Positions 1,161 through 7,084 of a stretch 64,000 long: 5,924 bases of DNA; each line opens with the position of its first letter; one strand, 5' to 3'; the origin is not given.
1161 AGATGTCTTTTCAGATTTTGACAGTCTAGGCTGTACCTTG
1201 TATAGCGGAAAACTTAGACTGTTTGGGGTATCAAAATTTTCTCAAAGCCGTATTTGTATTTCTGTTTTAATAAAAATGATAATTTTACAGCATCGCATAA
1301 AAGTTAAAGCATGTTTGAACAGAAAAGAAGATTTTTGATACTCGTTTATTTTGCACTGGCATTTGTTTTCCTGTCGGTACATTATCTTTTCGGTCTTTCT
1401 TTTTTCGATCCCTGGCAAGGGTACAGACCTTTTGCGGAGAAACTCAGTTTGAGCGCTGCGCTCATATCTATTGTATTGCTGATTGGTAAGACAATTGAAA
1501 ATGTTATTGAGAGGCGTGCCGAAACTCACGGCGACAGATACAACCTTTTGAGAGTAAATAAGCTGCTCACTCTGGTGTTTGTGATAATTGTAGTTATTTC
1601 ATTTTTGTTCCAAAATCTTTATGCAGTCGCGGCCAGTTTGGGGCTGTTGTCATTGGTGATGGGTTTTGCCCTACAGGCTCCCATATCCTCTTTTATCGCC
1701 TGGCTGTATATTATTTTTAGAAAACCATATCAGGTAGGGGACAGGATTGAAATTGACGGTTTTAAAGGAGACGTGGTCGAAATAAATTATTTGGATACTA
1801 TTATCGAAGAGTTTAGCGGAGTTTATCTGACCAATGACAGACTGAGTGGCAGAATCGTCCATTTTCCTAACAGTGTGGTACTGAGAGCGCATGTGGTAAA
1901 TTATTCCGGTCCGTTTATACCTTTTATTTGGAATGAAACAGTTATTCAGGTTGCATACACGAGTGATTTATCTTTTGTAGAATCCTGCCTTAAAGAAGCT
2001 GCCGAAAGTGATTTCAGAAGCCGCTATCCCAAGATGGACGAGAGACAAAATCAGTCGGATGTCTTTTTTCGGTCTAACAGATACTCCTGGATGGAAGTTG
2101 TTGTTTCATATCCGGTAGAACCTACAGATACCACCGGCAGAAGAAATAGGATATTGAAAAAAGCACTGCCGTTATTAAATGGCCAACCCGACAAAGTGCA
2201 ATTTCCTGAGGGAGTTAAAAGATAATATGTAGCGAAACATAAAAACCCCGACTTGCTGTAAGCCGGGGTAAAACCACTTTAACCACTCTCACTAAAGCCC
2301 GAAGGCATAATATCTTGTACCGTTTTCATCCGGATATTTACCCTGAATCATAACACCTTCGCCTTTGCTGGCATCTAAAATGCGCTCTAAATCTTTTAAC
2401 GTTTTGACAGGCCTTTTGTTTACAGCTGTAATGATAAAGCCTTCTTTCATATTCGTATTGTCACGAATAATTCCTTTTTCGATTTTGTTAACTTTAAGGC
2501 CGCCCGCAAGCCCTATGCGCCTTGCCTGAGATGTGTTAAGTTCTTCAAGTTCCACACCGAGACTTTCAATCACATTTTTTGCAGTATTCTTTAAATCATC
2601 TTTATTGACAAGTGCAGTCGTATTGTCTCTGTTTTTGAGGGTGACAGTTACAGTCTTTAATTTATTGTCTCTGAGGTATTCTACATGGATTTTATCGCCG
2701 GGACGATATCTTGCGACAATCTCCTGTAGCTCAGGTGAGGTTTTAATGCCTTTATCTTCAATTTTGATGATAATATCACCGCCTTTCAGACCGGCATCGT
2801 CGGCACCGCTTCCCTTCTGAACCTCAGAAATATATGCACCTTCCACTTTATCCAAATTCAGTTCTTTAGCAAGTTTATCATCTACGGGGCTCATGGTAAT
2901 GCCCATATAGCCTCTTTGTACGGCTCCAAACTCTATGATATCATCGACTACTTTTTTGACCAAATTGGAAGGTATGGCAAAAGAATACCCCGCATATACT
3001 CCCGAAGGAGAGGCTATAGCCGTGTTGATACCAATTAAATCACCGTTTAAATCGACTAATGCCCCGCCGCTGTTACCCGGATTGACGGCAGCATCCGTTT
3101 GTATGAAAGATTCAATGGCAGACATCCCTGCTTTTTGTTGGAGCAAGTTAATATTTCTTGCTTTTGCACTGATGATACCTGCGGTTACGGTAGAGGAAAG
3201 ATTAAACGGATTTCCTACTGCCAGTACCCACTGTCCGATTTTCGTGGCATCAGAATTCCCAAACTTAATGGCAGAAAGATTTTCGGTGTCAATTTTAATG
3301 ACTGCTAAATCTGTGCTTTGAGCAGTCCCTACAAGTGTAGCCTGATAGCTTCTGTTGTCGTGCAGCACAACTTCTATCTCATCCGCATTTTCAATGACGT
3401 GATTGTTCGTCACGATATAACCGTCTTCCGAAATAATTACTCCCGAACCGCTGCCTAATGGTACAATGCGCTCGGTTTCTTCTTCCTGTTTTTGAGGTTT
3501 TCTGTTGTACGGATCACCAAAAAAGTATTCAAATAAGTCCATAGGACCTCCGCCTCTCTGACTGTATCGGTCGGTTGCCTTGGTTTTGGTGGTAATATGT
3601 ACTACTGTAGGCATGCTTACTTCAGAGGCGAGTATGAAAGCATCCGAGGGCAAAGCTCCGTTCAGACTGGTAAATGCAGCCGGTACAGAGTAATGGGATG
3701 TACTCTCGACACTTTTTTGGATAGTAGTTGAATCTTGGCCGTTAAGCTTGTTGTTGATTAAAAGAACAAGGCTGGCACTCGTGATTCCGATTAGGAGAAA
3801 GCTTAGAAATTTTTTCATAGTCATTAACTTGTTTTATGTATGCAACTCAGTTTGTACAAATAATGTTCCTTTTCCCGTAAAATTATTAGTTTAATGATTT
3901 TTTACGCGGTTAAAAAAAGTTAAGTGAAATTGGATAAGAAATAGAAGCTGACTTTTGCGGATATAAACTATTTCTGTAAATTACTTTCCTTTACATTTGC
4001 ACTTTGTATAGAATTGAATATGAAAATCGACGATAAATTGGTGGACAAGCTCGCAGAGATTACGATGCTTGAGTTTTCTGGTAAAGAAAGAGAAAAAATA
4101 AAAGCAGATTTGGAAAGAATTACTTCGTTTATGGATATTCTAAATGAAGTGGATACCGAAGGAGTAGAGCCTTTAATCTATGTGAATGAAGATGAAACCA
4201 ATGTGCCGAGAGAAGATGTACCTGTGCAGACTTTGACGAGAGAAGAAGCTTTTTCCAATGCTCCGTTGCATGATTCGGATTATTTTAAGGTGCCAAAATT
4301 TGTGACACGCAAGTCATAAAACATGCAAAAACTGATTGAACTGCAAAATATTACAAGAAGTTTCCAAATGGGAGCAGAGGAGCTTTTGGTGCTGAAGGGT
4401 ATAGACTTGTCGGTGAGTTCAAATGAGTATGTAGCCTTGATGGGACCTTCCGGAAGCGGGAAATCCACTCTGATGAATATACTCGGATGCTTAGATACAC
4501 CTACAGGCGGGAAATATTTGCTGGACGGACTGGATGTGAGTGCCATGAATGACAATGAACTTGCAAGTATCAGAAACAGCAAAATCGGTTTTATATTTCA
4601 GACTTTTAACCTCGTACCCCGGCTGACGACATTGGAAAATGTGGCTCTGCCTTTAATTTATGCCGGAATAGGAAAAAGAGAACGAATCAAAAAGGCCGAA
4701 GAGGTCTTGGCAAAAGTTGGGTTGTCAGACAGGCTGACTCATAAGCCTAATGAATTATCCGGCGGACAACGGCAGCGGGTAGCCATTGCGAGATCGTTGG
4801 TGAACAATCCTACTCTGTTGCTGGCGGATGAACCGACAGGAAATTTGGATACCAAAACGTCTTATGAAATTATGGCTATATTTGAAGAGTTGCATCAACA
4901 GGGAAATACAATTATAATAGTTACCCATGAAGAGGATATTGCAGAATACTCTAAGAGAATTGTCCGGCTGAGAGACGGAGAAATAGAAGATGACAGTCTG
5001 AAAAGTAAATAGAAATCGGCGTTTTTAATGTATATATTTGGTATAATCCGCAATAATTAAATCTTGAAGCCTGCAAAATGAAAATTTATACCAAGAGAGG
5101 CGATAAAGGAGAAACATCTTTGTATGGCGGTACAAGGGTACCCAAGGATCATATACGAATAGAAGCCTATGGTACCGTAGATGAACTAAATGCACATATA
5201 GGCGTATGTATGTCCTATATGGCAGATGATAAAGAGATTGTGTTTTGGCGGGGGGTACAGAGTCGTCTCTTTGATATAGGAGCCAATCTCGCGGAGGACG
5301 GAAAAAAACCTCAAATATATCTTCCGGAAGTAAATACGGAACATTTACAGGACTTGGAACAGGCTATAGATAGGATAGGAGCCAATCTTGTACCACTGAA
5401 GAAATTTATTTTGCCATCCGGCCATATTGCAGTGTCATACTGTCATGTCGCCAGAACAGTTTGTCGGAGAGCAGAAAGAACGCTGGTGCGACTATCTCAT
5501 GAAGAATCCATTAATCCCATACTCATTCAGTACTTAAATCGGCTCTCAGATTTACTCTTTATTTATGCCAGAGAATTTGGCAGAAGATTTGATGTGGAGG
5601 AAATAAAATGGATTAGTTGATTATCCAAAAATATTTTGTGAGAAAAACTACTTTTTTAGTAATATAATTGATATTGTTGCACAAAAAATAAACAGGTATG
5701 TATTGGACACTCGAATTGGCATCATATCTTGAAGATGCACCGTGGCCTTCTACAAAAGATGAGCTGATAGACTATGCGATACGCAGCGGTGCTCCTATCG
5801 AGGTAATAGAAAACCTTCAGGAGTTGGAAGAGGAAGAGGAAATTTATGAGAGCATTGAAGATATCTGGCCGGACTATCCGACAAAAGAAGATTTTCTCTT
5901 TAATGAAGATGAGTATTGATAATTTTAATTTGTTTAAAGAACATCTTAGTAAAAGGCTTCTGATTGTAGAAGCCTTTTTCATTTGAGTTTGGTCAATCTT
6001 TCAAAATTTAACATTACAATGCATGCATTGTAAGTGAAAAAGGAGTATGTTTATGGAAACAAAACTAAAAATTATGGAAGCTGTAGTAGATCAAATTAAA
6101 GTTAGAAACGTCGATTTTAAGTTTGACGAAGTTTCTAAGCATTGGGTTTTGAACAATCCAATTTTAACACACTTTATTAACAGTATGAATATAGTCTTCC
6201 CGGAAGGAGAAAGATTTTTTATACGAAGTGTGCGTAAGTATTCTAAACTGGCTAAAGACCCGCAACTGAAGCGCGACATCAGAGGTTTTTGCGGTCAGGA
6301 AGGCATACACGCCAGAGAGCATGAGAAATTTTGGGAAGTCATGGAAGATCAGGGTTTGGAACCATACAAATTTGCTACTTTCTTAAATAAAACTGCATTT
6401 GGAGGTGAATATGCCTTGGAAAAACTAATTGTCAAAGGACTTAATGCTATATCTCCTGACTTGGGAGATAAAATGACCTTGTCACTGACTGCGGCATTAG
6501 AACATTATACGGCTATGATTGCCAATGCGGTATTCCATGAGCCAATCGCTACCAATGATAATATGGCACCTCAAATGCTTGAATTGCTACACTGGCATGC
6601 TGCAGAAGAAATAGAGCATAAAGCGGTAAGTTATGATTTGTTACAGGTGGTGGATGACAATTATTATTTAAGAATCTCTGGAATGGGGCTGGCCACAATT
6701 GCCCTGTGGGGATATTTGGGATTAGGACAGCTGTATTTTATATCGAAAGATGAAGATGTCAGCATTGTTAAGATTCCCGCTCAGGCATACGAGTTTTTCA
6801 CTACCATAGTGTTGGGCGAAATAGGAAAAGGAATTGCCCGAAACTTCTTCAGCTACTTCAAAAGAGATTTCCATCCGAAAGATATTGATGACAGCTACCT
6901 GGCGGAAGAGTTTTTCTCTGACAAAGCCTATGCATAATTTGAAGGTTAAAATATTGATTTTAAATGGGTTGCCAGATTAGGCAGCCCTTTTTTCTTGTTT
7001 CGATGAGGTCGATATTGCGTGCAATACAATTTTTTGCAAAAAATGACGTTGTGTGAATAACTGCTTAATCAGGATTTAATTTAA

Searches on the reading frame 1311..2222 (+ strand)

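Call 93: search_protein_families(library=pfam, proteins=[window:1311-2222:+], max_evalue=0.0001)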
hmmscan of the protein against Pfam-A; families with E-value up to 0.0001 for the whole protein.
window:1311-2222:+ (304 aa): 1 family
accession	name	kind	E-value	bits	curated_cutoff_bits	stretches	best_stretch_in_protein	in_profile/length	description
PF00924.24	MS_channel_2nd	-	7.1e-15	55.3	20.2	1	124-199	2-67/68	Mechanosensitive ion channel, beta-domain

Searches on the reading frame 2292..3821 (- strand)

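Call 63: search_protein_families(library=pfam, proteins=[window:2292-3821:-], max_evalue=0.00001)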
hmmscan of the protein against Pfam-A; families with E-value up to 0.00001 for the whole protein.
window:2292-3821:- (509 aa): 5 families
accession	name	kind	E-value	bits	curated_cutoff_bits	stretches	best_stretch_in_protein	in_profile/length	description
PF13365.12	Trypsin_2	-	1.5e-33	117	27.6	1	125-265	1-144/144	Trypsin-like peptidase domain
PF13180.12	PDZ_2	-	9.4e-22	77.5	27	1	304-395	1-80/80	PDZ domain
PF00089.32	Trypsin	-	1.5e-17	64.6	20.6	1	126-291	28-219/220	Trypsin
PF00595.29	PDZ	-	1.1e-12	48.6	23.2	1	302-381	8-79/81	PDZ domain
PF17820.7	PDZ_6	-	1.8e-10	40.9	27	1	330-380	1-50/54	PDZ domain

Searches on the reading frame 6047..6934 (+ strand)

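Call 93: search_protein_families(library=pfam, proteins=[window:6047-6934:+], max_evalue=0.0001)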
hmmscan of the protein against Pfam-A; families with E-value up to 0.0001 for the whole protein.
window:6047-6934:+ (296 aa): 1 family
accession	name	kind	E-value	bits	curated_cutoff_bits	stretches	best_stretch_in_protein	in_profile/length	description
PF10118.14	Metal_hydrol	-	2.1e-74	250.8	33.2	1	18-281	1-247/247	Predicted metal-dependent hydrolase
